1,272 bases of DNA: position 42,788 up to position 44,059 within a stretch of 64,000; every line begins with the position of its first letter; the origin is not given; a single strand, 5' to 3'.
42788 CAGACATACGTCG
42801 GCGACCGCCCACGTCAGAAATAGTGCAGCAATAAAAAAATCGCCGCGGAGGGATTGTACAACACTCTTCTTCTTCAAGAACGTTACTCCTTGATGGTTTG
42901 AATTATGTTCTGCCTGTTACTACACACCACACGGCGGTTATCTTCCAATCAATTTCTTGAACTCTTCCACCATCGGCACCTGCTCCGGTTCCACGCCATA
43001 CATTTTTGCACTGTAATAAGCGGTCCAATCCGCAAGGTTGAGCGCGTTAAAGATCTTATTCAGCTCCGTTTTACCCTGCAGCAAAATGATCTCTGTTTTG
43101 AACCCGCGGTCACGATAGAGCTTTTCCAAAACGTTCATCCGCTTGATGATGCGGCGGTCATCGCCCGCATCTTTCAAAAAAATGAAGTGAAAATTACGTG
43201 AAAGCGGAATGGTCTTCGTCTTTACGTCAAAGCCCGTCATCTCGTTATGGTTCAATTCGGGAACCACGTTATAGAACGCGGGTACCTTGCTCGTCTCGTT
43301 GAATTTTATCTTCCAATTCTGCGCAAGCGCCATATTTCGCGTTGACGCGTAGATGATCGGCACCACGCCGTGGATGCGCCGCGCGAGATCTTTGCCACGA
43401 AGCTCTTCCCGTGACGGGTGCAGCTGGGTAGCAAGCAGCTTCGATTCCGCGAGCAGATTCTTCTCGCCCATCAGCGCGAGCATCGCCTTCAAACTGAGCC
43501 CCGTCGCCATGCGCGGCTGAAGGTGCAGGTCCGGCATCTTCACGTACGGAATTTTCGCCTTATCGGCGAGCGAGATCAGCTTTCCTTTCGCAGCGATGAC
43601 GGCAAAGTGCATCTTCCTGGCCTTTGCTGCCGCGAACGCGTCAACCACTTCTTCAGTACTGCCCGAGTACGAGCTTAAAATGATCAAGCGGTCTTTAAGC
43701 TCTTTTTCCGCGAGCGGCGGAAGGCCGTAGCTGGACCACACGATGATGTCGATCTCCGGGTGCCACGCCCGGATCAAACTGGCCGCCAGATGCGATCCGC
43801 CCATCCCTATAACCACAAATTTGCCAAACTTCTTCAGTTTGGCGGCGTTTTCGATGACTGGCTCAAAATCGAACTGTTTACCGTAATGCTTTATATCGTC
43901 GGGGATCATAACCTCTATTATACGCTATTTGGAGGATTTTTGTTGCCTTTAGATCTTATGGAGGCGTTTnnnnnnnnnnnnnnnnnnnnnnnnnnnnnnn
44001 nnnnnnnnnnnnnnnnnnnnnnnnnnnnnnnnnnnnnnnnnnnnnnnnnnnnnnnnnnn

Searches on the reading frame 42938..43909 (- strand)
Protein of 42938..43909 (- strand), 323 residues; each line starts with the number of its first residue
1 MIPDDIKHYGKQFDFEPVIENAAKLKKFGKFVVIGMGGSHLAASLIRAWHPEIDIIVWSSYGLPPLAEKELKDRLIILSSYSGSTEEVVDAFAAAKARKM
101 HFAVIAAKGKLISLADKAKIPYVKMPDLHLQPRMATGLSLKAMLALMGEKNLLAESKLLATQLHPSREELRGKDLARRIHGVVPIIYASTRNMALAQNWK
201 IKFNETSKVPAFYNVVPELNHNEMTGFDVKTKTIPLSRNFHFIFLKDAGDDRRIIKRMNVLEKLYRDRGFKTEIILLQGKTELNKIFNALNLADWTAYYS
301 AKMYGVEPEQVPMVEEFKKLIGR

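Call 3: search_protein_families(library=pfam, proteins=[window:42938-43909:-], max_evalue=0.01)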
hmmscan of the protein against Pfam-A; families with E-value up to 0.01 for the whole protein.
window:42938-43909:- (323 aa): 3 families
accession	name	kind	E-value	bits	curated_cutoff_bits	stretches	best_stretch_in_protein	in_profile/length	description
PF10432.14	bact-PGI_C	-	1.7e-38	132.4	24.5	1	172-319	5-149/151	Bacterial phospho-glucose isomerase C-terminal SIS domain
PF01380.27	SIS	-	1.2e-05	25.6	25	0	29-108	6-89/131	SIS domain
PF13580.11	SIS_2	-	0.0076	16.7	27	0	72-106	104-135/138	SIS domain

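Call 4: search_protein_families(library=ncbifam, proteins=[window:42938-43909:-], max_evalue=0.001)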
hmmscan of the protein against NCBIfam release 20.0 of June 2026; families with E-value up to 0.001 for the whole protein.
window:42938-43909:- (323 aa): 6 families
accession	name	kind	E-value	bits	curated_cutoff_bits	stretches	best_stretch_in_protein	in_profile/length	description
NF006423.0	PRK08674.1-2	equivalog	2e-60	204.3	254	1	6-320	7-315/317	bifunctional phosphoglucose/phosphomannose isomerase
TIGR02128.1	G6PI_arch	equivalog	1.8e-56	191.3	213.9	1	11-321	7-307/308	bifunctional phosphoglucose/phosphomannose isomerase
NF006426.0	PRK08674.1-6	subfamily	7.9e-54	182.8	295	1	19-320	37-348/354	bifunctional phosphoglucose/phosphomannose isomerase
NF006425.0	PRK08674.1-5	equivalog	3.7e-51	174.1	471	1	25-322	46-354/358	bifunctional phosphoglucose/phosphomannose isomerase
NF006422.0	PRK08674.1-1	subfamily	1e-28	100.7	317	1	22-321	20-295/302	bifunctional phosphoglucose/phosphomannose isomerase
NF006424.0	PRK08674.1-3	equivalog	2.3e-21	76.5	730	1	29-320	51-351/355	bifunctional phosphoglucose/phosphomannose isomerase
